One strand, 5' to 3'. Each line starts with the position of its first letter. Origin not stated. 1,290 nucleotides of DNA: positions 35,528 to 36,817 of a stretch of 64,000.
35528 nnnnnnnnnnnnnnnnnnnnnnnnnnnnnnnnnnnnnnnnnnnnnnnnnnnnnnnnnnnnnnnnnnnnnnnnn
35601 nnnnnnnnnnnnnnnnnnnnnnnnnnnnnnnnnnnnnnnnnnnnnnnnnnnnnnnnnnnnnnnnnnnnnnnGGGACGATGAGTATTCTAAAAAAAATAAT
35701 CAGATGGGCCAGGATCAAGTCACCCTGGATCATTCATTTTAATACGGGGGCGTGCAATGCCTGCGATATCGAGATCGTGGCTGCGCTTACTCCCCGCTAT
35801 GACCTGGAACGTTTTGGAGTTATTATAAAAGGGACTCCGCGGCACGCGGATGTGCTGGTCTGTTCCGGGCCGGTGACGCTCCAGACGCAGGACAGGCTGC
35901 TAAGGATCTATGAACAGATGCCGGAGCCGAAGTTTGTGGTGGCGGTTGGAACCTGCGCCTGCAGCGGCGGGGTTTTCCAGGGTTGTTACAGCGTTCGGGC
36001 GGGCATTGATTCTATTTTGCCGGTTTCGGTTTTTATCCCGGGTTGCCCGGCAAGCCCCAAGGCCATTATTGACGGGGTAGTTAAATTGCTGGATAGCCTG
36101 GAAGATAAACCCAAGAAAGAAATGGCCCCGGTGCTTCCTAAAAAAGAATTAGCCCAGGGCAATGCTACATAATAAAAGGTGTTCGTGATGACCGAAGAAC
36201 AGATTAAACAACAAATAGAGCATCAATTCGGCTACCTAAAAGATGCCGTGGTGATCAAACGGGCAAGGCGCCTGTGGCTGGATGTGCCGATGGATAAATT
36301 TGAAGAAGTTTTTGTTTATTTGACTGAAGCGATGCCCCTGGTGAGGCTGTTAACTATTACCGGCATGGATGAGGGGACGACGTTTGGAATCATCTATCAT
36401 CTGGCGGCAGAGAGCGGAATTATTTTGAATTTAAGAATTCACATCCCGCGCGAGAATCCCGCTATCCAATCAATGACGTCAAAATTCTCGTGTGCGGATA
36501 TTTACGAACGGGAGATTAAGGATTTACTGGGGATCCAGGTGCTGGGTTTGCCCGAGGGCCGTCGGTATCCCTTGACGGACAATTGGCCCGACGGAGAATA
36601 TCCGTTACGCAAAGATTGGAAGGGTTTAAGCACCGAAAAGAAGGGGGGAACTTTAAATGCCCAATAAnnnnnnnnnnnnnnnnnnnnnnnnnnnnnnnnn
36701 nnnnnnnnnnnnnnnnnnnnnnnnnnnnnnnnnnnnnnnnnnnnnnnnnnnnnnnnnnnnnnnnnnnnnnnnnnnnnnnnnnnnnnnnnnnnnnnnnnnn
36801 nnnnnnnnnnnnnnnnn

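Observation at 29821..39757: Complete Mbh/Mrp-type group-4 [NiFe] hydrogenase operon with a dedicated maturation protease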

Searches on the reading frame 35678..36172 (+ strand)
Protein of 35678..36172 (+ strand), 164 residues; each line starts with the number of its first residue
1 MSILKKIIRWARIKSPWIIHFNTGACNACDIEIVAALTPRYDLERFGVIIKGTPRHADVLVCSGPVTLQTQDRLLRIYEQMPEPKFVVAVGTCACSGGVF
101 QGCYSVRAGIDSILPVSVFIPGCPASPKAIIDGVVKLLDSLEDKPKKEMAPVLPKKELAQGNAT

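Call 5: search_protein_families(library=pfam, proteins=[window:35678-36172:+], max_evalue=0.01)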
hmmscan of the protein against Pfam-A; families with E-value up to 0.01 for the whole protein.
window:35678-36172:+ (164 aa): 1 family
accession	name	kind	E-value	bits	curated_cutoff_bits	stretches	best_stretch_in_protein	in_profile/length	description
PF01058.29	Oxidored_q6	-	5.4e-31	107.4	27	1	26-137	1-128/128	NADH ubiquinone oxidoreductase, 20 Kd subunit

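Call 7: search_protein_families(library=ncbifam, proteins=[window:35678-36172:+], max_evalue=0.01)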
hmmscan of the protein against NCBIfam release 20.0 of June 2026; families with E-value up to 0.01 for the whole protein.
window:35678-36172:+ (164 aa): 17 families
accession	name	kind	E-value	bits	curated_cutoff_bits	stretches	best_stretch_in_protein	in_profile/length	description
NF005012.1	PRK06411.1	subfamily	7.9e-48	162.1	116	1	2-146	22-163/166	NADH-quinone oxidoreductase subunit NuoB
TIGR01957.1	nuoB_fam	subfamily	9.3e-45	152.1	142.7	1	3-141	6-142/145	NADH-quinone oxidoreductase subunit B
NF009808.0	PRK13292.1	equivalog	7.7e-40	136.5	1156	1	3-154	14-161/791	NADH-quinone oxidoreductase subunit B/C/D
NF011393.0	PRK14818.1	equivalog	9.6e-40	135.9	255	1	3-145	20-159/173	NADH dehydrogenase subunit B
NF011391.0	PRK14816.1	equivalog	1.4e-38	132.5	283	1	2-138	40-174/196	NADH-quinone oxidoreductase subunit B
NF011388.0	PRK14813.1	equivalog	3.1e-38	131.5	294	1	5-139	19-151/189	NADH dehydrogenase subunit B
NF011390.0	PRK14815.1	equivalog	7.1e-38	129.7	281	1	4-144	23-160/183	NADH dehydrogenase subunit B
NF011394.0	PRK14819.1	equivalog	8.5e-38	130.4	312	1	3-141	20-156/264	NADH-quinone oxidoreductase subunit B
NF011395.0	PRK14820.1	equivalog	1.3e-37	129.3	263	1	4-141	23-157/180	NADH-quinone oxidoreductase subunit B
NF011389.0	PRK14814.1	equivalog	7.1e-34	117.2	285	1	3-142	22-158/186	NADH dehydrogenase subunit B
NF011392.0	PRK14817.1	equivalog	1.5e-33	116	271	1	2-147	24-166/182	NADH-quinone oxidoreductase subunit B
TIGR03294.1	FrhG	equivalog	9e-09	35.4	245.5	1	57-143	51-146/228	coenzyme F420 hydrogenase subunit gamma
NF045875.1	F420_non_VhuG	exception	4.7e-06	26.1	450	0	109-144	135-170/286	F420-non-reducing hydrogenase subunit VhuG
NF045520.1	H2_NiFeSe_small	exception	1.2e-05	24.9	470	1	82-152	142-220/314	NiFeSe hydrogenase small subunit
NF040831.1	sulfhyd_ShyD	equivalog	0.0026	17.4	460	0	41-102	32-91/240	NAD(P)-dependent hydrogenase/sulfhydrogenase 2 subunit delta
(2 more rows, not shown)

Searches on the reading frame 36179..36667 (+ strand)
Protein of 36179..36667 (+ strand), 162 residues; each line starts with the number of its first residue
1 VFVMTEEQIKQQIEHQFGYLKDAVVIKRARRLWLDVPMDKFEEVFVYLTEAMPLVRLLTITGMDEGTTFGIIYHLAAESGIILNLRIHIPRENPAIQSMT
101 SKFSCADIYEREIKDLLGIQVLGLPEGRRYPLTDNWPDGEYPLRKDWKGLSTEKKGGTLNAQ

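Call 5: search_protein_families(library=pfam, proteins=[window:36179-36667:+], max_evalue=0.01)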
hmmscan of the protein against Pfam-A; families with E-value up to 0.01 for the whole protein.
window:36179-36667:+ (162 aa): 1 family
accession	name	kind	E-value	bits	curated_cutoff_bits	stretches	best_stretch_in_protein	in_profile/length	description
PF00329.25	Complex1_30kDa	-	3.6e-22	79.6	22.5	1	35-149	2-120/124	Respiratory-chain NADH dehydrogenase, 30 Kd subunit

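Call 7: search_protein_families(library=ncbifam, proteins=[window:36179-36667:+], max_evalue=0.01)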
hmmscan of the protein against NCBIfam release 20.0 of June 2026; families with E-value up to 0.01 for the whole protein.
window:36179-36667:+ (162 aa): 17 families
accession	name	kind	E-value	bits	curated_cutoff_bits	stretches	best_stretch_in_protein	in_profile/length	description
NF040611.1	F420_dehyd_FpoC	exception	2.5e-17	63.3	220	1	7-151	4-150/158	F420H2 dehydrogenase subunit FpoC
NF004735.0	PRK06074.2-2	equivalog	1.8e-16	60.5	176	1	24-151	21-150/158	NADH-quinone oxidoreductase subunit C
TIGR01961.1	NuoC_fam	subfamily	7.8e-15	55.5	122.45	1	38-148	7-119/122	NADH (or F420H2) dehydrogenase, subunit C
NF009808.0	PRK13292.1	equivalog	7e-13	47.3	1156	1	5-155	223-381/791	NADH-quinone oxidoreductase subunit B/C/D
NF004734.0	PRK06074.2-1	equivalog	4.4e-12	46.3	169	1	13-148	9-150/164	NADH-quinone oxidoreductase subunit C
NF008728.0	PRK11742.1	equivalog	9.2e-12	44.1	840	1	6-159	21-184/598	NADH-quinone oxidoreductase subunit C/D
NF004737.0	PRK06074.2-4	equivalog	7.6e-11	42.2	144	1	57-148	37-125/150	NADH-quinone oxidoreductase subunit C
NF005832.0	PRK07735.1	equivalog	1e-10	41.4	431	1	82-149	360-425/430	NADH-quinone oxidoreductase subunit C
NF004733.0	PRK06074.1-5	equivalog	1.9e-10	40.7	225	1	12-147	12-149/203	NADH-quinone oxidoreductase subunit C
NF004738.0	PRK06074.2-5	equivalog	1.2e-09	38.1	198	1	4-155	4-157/174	NADH-quinone oxidoreductase subunit C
NF009141.0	PRK12494.1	equivalog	1.2e-08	35.1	175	1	69-147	82-163/175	NAD(P)H-quinone oxidoreductase subunit J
NF004736.0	PRK06074.2-3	equivalog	2.8e-08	33.6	239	1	26-154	36-164/183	NADH-quinone oxidoreductase subunit C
NF005856.0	PRK07785.1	equivalog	3.9e-08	33.5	224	1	64-158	140-235/246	NADH-quinone oxidoreductase subunit C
NF004730.0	PRK06074.1-1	equivalog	3.5e-06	27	193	1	63-147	72-156/200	NADH-quinone oxidoreductase subunit C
NF006304.0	PRK08491.1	equivalog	6.3e-06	25.9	228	1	65-146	94-173/263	NADH-quinone oxidoreductase subunit C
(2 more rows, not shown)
